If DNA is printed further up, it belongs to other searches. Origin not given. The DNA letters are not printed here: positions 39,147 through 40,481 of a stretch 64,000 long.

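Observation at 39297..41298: Three-gene translationally coupled cassette (unknown protein, HNH endonuclease, three-Cys DUF5131/Gp37-Gp68 protein) inserted between traF and traH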

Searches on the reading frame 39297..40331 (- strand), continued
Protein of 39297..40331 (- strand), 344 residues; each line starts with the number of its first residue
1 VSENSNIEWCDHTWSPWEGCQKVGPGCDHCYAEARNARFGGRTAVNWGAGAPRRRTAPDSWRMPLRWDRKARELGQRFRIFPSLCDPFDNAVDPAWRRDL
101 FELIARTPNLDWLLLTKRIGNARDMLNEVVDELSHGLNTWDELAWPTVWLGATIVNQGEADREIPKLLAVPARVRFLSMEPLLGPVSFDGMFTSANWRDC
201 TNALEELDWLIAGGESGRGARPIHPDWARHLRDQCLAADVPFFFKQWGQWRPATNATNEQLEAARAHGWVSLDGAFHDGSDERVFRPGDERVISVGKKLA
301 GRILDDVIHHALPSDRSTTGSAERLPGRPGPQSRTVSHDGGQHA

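Call 29: find_homologous_proteins(query=window:39297-40331:-, max_evalue=1e-10)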
Query window:39297-40331:- (344 aa): 7993 proteins with E <= 1e-10 among 8000 candidates; the best 120 are listed.
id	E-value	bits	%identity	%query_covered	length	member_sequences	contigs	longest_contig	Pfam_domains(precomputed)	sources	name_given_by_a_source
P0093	8.6e-235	797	97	100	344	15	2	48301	PF07505.18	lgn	-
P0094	1.2e-167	576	68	100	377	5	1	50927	PF07505.18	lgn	-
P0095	7.5e-143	494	62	100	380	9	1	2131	PF07505.18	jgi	-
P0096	1.5e-140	487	66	100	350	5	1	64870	PF07505.18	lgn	-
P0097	2.3e-132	460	63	91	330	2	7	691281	PF07505.18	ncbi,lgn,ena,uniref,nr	ncbi:phage Gp37/Gp68 family protein [Burkholderia cepacia]|uniref:phage Gp37/Gp68 family protein n=1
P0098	1.4e-123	431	61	95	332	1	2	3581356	PF07505.18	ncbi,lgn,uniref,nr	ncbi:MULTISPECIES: phage Gp37/Gp68 family protein [unclassified Burkholderia]|uniref:phage Gp37/Gp68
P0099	1.2e-122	428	63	91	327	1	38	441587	PF07505.18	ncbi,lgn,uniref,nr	ncbi:Bacteriophage protein gp37 [Burkholderia pseudomallei]|uniref:phage Gp37/Gp68 family protein n=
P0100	1.6e-121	424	60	91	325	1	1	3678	PF07505.18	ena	-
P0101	3.7e-120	420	63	91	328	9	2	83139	PF07505.18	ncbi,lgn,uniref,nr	ncbi:phage Gp37/Gp68 family protein [Burkholderia pseudomallei]|uniref:phage Gp37/Gp68 family protei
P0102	2.0e-118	414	60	92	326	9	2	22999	PF07505.18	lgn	-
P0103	3.2e-117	410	60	92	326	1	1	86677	PF07505.18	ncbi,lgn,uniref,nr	ncbi:hypothetical protein WL99_19940 [Burkholderia cepacia]|uniref:phage Gp37/Gp68 family protein n=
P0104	1.2e-116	408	59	92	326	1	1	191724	PF07505.18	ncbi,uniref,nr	ncbi:phage Gp37/Gp68 family protein [Burkholderia stabilis]|uniref:Phage Gp37/Gp68 family protein n=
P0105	1.2e-116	408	59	94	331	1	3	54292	PF07505.18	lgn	-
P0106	2.1e-116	407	60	91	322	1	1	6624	PF07505.18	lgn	-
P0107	3.5e-116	407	62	91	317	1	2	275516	PF07505.18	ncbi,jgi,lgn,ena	-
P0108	3.9e-116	406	59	91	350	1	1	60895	PF07505.18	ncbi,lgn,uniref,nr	ncbi:phage Gp37/Gp68 family protein [Burkholderia sp. Ac-20344]|uniref:phage Gp37/Gp68 family protei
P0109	5.5e-116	406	61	91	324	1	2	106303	PF07505.18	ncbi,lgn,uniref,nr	ncbi:phage Gp37Gp68 [Burkholderia aenigmatica]|uniref:Phage Gp37Gp68 n=1 Tax=Burkholderia aenigmatic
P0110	1.3e-115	405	53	100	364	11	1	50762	PF07505.18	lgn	-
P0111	2.4e-115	404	60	100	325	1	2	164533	PF07505.18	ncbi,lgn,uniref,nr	ncbi:phage Gp37/Gp68 family protein [Burkholderia cepacia]|uniref:phage Gp37/Gp68 family protein n=1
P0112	2.6e-115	404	59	92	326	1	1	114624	PF07505.18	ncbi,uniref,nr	ncbi:hypothetical protein VL15_15025 [Burkholderia cepacia]|uniref:Phage Gp37/Gp68 family protein n=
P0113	2.9e-115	404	56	91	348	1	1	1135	PF07505.18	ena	-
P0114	6.9e-115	402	59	91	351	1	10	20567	PF07505.18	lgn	-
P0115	9.8e-115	402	60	91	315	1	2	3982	PF07505.18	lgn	-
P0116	1.1e-114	402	57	92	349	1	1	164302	PF07505.18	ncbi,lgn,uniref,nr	ncbi:phage Gp37Gp68 [Burkholderia aenigmatica]|uniref:Phage Gp37Gp68 n=1 Tax=Burkholderia aenigmatic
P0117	4.0e-114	400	58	92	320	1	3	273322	PF07505.18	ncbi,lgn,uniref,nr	ncbi:phage Gp37/Gp68 family protein [Burkholderia vietnamiensis]|uniref:phage Gp37/Gp68 family prote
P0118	5.4e-114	399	63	83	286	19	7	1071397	PF07505.18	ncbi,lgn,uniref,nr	ncbi:protein gp37 [Paraburkholderia atlantica]|uniref:Protein gp37 n=1 Tax=Paraburkholderia atlantic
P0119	1.8e-113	398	53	100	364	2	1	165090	PF07505.18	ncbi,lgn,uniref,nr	ncbi:phage Gp37Gp68 family protein [Burkholderia contaminans]|uniref:phage Gp37/Gp68 family protein 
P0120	1.9e-113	398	59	92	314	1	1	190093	PF07505.18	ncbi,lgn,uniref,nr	ncbi:phage Gp37/Gp68 family protein [Burkholderia cepacia]|uniref:phage Gp37/Gp68 family protein n=1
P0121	2.2e-113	397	58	92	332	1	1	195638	PF07505.18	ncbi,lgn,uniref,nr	ncbi:phage Gp37/Gp68 family protein [Burkholderia seminalis]|uniref:phage Gp37/Gp68 family protein n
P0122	2.8e-113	397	60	91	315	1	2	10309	PF07505.18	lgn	-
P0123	6.6e-113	396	61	89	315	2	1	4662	PF07505.18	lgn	-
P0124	6.6e-113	396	59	92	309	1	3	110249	PF07505.18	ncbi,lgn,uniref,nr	ncbi:TPA: phage Gp37/Gp68 family protein [Burkholderia cenocepacia]|uniref:phage Gp37/Gp68 family pr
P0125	3.8e-112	393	59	89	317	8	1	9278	PF07505.18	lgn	-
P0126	4.0e-112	393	57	89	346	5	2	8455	PF07505.18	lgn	-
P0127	5.0e-112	393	59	91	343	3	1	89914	PF07505.18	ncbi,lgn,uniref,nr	ncbi:phage Gp37/Gp68 family protein [Burkholderia cenocepacia]|uniref:phage Gp37/Gp68 family protein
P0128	5.8e-112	393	61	89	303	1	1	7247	PF07505.18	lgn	-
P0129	1.7e-111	391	61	91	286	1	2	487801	PF07505.18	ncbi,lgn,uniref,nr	ncbi:phage Gp37/Gp68 family protein (plasmid) [Paraburkholderia sprentiae WSM5005]|uniref:Phage Gp37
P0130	3.5e-111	390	58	92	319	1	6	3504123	PF07505.18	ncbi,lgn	ncbi:phage Gp37/Gp68 family protein [Burkholderia sola]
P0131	4.2e-111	390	56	91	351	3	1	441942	PF07505.18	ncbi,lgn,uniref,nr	ncbi:phage Gp37Gp68 [Burkholderia contaminans]|uniref:phage Gp37/Gp68 family protein n=1 Tax=Burkhol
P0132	1.2e-110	388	53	92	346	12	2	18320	PF07505.18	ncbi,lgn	-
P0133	1.2e-110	388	57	91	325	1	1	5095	PF07505.18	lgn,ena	-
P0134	7.5e-110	386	54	91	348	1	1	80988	PF07505.18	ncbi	-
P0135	1.0e-109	385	58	91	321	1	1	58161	PF07505.18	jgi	jgi:protein gp37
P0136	1.1e-109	385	58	91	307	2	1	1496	PF07505.18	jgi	-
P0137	1.3e-109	385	55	89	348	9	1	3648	PF07505.18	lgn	-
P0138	2.9e-109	384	57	91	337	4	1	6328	PF07505.18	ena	-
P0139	3.1e-109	384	60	89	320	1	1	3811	PF07505.18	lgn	-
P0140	4.7e-109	383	59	92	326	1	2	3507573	PF07505.18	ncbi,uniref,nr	ncbi:phage protein Gp37/Gp68 [Burkholderia cenocepacia]|uniref:phage Gp37/Gp68 family protein n=1 Ta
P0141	5.3e-109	383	58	91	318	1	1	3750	PF07505.18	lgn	-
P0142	9.5e-109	382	58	91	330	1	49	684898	PF07505.18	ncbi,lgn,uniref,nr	ncbi:Bacteriophage protein gp37 [Burkholderia pseudomallei]|uniref:phage Gp37/Gp68 family protein n=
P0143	1.3e-108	382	59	91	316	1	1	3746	PF07505.18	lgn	-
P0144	1.5e-108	381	58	91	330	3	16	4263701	PF07505.18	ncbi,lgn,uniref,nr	ncbi:phage Gp37/Gp68 family protein [Burkholderia pseudomallei]|uniref:phage Gp37/Gp68 family protei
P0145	2.4e-108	381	57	92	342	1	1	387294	PF07505.18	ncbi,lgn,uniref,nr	ncbi:phage Gp37/Gp68 family protein [Burkholderia pyrrocinia]|uniref:phage Gp37/Gp68 family protein 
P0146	2.7e-108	381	57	91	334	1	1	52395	PF07505.18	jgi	-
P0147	2.8e-108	381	56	92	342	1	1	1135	PF07505.18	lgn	-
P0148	4.6e-108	380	56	92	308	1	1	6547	PF07505.18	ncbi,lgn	-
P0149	4.7e-108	380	58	89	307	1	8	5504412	PF07505.18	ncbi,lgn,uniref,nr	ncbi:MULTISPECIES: phage Gp37/Gp68 family protein [unclassified Comamonas]|uniref:phage Gp37/Gp68 fa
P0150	5.6e-108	380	56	91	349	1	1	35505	PF07505.18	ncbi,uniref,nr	ncbi:phage Gp37/Gp68 family protein [Burkholderia cenocepacia]|uniref:phage Gp37/Gp68 family protein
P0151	6.6e-108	379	57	91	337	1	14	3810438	PF07505.18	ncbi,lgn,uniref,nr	ncbi:phage Gp37/Gp68 family protein [Burkholderia cepacia]|uniref:Phage Gp37/Gp68 family protein n=1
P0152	7.4e-108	379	59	89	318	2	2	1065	PF07505.18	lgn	-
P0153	8.6e-108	379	58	91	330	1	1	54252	PF07505.18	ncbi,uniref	ncbi:phage Gp37/Gp68 family protein [Burkholderia pseudomallei]|uniref:phage Gp37/Gp68 family protei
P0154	1.1e-107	379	51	98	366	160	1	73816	PF07505.18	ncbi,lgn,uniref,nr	ncbi:phage Gp37/Gp68 family protein [Burkholderia ubonensis]|uniref:phage Gp37/Gp68 family protein n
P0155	1.6e-107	378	66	72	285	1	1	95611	PF07505.18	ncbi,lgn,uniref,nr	ncbi:phage Gp37/Gp68 family protein [Burkholderia cenocepacia]|uniref:phage Gp37/Gp68 family protein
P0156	1.8e-107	378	53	91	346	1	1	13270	PF07505.18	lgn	-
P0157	2.3e-107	377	55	93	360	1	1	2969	PF07505.18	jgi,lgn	-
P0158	2.4e-107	377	60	91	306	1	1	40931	PF07505.18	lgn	-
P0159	2.8e-107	377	56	91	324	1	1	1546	PF07505.18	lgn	-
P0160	3.3e-107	377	56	91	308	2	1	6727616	PF07505.18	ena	-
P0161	3.5e-107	377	57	91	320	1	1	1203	PF07505.18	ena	-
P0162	4.0e-107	377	57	89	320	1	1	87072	PF07505.18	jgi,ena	-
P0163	4.6e-107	377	59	91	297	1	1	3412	PF07505.18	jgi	jgi:protein gp37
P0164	4.8e-107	376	52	91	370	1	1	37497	PF07505.18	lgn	-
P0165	4.8e-107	376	56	91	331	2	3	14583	PF07505.18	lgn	-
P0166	6.0e-107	376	59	92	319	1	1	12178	PF07505.18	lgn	-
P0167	7.7e-107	376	59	92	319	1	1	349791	PF07505.18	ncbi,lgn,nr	ncbi:Bacteriophage protein gp37 [Burkholderia pseudomallei]|nr:Bacteriophage protein gp37 [Burkholde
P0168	8.0e-107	376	59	92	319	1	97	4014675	PF07505.18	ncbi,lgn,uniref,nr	ncbi:phage Gp37/Gp68 family protein [Burkholderia pseudomallei]|uniref:phage Gp37/Gp68 family protei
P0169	8.7e-107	376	54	92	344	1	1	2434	PF07505.18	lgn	-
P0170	9.6e-107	375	59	92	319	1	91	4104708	PF07505.18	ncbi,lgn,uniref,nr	ncbi:phage Gp37/Gp68 family protein [Burkholderia pseudomallei]|uniref:phage Gp37/Gp68 family protei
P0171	1.2e-106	375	59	92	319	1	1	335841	PF07505.18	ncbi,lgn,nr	ncbi:Bacteriophage protein gp37 [Burkholderia pseudomallei]|nr:Bacteriophage protein gp37 [Burkholde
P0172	1.2e-106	375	54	91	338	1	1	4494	PF07505.18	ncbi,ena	-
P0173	1.3e-106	375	56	92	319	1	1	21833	PF07505.18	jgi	jgi:protein gp37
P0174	1.7e-106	375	52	91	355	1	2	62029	PF07505.18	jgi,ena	jgi:protein gp37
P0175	2.1e-106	374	56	92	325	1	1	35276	PF07505.18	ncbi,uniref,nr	ncbi:phage Gp37/Gp68 family protein [Burkholderia cenocepacia]|uniref:phage Gp37/Gp68 family protein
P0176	2.1e-106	374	59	92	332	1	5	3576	PF07505.18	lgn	-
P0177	2.2e-106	374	59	89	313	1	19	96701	PF07505.18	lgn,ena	-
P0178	2.4e-106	374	54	91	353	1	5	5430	PF07505.18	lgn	-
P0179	2.6e-106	374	59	92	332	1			PF07505.18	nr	nr:phage Gp37/Gp68 family protein [Burkholderia pseudomallei]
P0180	2.7e-106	374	65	72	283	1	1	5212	PF07505.18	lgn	-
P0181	3.2e-106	374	59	92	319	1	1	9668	PF07505.18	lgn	-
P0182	3.2e-106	374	57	91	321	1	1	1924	PF07505.18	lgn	-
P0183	5.0e-106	373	59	92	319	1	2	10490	PF07505.18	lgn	-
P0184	5.5e-106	373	58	91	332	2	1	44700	PF07505.18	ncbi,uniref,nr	ncbi:phage Gp37/Gp68 family protein [Burkholderia thailandensis]|uniref:phage Gp37/Gp68 family prote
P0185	5.9e-106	373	58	89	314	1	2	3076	PF07505.18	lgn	-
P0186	6.3e-106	373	55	91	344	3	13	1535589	PF07505.18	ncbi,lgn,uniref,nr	ncbi:phage Gp37/Gp68 family protein [Burkholderia pseudomallei]|uniref:phage Gp37/Gp68 family protei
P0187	6.4e-106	373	59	92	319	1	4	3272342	PF07505.18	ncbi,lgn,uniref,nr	ncbi:phage Gp37/Gp68 family protein [Burkholderia pseudomallei]|uniref:phage Gp37/Gp68 family protei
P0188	8.4e-106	372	55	89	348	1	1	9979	PF07505.18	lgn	-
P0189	8.5e-106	372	58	89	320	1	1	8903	PF07505.18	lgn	-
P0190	1.1e-105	372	55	91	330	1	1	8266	PF07505.18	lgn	-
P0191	1.3e-105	372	54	89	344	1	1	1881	PF07505.18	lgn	-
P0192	1.3e-105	372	59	92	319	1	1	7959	PF07505.18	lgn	-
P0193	1.7e-105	371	59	89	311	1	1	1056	PF07505.18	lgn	-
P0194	1.8e-105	371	59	89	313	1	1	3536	PF07505.18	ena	-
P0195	2.4e-105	371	58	91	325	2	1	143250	PF07505.18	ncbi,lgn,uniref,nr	ncbi:hypothetical protein WI40_14095 [Burkholderia ubonensis]|uniref:phage Gp37/Gp68 family protein 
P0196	2.4e-105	371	59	92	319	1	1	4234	PF07505.18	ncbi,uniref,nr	ncbi:hypothetical protein AQ853_28275 [Burkholderia pseudomallei]|uniref:phage Gp37/Gp68 family prot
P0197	2.5e-105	371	57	91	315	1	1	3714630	PF07505.18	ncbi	ncbi:phage Gp37/Gp68 family protein [Cupriavidus sp. Marseille-Q8015]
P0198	2.6e-105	371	55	91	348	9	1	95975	PF07505.18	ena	-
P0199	3.5e-105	370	56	91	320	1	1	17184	PF07505.18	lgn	-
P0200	3.6e-105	370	56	91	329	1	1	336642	PF07505.18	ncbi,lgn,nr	ncbi:phage Gp37/Gp68 family protein [Burkholderia multivorans]|nr:phage Gp37/Gp68 family protein [Bu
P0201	3.7e-105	370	56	92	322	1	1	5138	PF07505.18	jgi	jgi:protein gp37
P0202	3.7e-105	370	57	91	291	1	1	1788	PF07505.18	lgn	-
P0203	3.9e-105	370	56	91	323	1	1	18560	PF07505.18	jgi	jgi:protein gp37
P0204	4.2e-105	370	54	92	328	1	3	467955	PF07505.18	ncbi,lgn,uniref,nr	ncbi:TPA: phage Gp37/Gp68 family protein [Burkholderia cenocepacia]|uniref:phage Gp37/Gp68 family pr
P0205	4.2e-105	370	55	91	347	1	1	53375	PF07505.18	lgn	-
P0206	4.4e-105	370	53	91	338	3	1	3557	PF07505.18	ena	-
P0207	5.3e-105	370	51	91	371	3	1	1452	PF07505.18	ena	-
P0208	5.8e-105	370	55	92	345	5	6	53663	PF07505.18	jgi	jgi:protein gp37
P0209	5.9e-105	370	57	91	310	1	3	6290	PF07505.18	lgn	-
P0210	6.2e-105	369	55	91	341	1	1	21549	PF07505.18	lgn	-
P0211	6.8e-105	369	59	91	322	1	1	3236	PF07505.18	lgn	-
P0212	1.3e-104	368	57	91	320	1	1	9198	PF07505.18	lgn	-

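Call 67: find_related_loci(query=A3, collection=genome_contigs, flank=4000)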
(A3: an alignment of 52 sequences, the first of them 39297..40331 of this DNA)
Query A3 (344 aa) in genome_contigs; peptide patterns used: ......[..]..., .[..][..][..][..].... (x = any residue, [..] = any of these).
600 stretches matched a pattern (row limit reached: there are more); 580 encode a relative of the query (tblastn E <= 1e-3); the best 80 are kept; 80 distinct loci.
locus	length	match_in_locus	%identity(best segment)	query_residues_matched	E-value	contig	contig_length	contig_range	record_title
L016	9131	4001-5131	68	1-344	3e-165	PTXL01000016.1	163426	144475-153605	Burkholderia sp. SRS-46 NODE_15_length_163426_cov_39.2636, whole genome shotgun sequence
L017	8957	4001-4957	58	1-326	1e-117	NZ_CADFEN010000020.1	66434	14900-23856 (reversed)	Burkholderia sp. BCC0506, whole genome shotgun sequence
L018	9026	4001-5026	55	1-309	2e-110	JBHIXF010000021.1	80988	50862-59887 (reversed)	MAG: Comamonas sp. isolate MAG43 WDNA05_bin.26.orig_21, whole genome shotgun sequence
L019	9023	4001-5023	55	1-326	6e-110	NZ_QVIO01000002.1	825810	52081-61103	Duganella sp. BJB476 NODE_2_length_825810_cov_20.350833, whole genome shotgun sequence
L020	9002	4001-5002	55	1-313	1e-107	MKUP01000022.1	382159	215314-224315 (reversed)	MAG: Burkholderiales bacterium 67-32 SCNpilot_cont_300_bf_scaffold_48, whole genome shotgun sequence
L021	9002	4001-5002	51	1-313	9e-107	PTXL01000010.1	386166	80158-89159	Burkholderia sp. SRS-46 NODE_9_length_386166_cov_36.1177, whole genome shotgun sequence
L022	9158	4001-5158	48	1-324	5e-105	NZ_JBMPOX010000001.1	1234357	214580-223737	Undibacterium sp. Ji50W NODE_1_length_1234357_cov_18.083465_1, whole genome shotgun sequence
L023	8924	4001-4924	58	1-313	3e-104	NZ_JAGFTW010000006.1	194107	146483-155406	Cupriavidus gilardii strain Marseille CSURQ4897 contig00007, whole genome shotgun sequence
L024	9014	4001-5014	56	1-326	6e-104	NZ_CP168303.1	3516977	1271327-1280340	Cupriavidus nantongensis strain HB4B5 chromosome 2, complete sequence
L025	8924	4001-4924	58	1-313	4e-103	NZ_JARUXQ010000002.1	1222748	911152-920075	Caballeronia sp. LZ033 Scaffold_2_1, whole genome shotgun sequence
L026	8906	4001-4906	58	1-314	4e-103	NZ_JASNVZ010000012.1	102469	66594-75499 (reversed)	Sphingomonas sp. 3-13AW Sphin_00012, whole genome shotgun sequence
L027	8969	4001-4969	55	1-313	4e-102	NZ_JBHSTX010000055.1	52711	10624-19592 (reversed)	Massilia varians strain CCUG 35299 GCM70026999_29, whole genome shotgun sequence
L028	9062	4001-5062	54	1-316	7e-102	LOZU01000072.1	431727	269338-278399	Burkholderia pyrrocinia strain MSMB1755 MSMB1755_44, whole genome shotgun sequence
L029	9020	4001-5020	54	1-315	3e-101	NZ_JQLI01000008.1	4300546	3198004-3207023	Cupriavidus necator A5-1 K307DRAFT_scf7180000000049_quiver_dupTrim_1601.8_C, whole genome shotgun sequence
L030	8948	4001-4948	55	1-316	7e-101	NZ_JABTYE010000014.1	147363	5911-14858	Cupriavidus gilardii strain USM5 USM5_assembled_contig_14, whole genome shotgun sequence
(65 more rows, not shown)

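Call 74: predict_structure(alignment_id=A3)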
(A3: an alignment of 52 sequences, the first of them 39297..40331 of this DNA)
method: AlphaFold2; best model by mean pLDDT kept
length: 344 residues; sequences in the alignment: 52
mean_pLDDT: 82.0   pTM: 0.83
mean pLDDT of the five models: 82.0, 79.2, 77.4, 76.3, 75.2
residues with pLDDT >= 90: 161; 70-90: 116; 50-70: 37; < 50: 30
segments of 3 or more residues with pLDDT < 50: 316-344
pLDDT, mean of each block of 10 residues (from residue 1): 66 89 75 63 66 89 97 95 86 93 96 91 92 92 91 93 93 94 90 66 91 87 91 95 92 85 84 79 67 88 90 59 39 43 30
secondary structure, 60 per line:
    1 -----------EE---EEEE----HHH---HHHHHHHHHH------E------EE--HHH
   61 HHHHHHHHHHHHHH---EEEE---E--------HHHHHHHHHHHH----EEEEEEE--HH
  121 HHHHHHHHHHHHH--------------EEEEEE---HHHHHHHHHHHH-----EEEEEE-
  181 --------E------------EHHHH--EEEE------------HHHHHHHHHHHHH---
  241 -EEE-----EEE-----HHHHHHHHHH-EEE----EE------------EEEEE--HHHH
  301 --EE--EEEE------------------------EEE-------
elements in order: E17-20 H31-40 H58-74 E78-81 H94-105 E110-116 H119-133 E148-153 H157-168 E174-179 H203-206 E209-212 H225-237 E242-244 E250-252 H258-267 E269-271 E290-294 H297-300 E307-310 E335-337

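Call 76: search_protein_families(library=pfam, alignment_id=A4, max_evalue=0.001)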
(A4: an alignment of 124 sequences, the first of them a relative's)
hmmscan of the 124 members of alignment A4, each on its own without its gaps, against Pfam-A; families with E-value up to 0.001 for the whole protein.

A. member 1, L016:3561-4004:+ (147 aa): 1 family
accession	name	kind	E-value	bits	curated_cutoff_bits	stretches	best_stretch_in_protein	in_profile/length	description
PF01844.29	HNH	-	6.4e-05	23.5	21.4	0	20-44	1-27/47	HNH endonuclease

B. families by the number of members that match (of 124 scanned): 27 families (the first 25 are shown)
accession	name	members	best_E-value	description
PF00145.23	DNA_methylase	6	7e-32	C-5 cytosine-specific DNA methylase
PF01555.25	N6_N4_Mtase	5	4.4e-55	DNA methylase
PF14354.12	Lar_restr_allev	3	2.5e-14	Restriction alleviation protein Lar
PF04266.20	ASCH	3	2e-06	ASCH domain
PF14338.12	Mrr_N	3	8.8e-05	Mrr N-terminal domain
PF06122.16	TraH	2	6.4e-108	Conjugative relaxosome accessory transposon protein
PF02767.21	DNA_pol3_beta_2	2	1.4e-36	DNA polymerase III beta subunit, central domain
PF00712.24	DNA_pol3_beta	2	3.1e-34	DNA polymerase III beta subunit, N-terminal domain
PF02768.20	DNA_pol3_beta_3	2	6.8e-30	DNA polymerase III beta subunit, C-terminal domain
PF00078.32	RVT_1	2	2e-23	Reverse transcriptase (RNA-dependent DNA polymerase)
PF00436.31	SSB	1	9.2e-42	Single-strand binding protein family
PF07799.17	DUF1643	1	6.8e-28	Protein of unknown function (DUF1643)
PF11112.13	PyocinActivator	1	1.6e-27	Pyocin activator protein PrtN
PF13223.11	DUF4031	1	8.7e-26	Protein of unknown function (DUF4031)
PF09397.16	FtsK_gamma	1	4.1e-21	Ftsk gamma domain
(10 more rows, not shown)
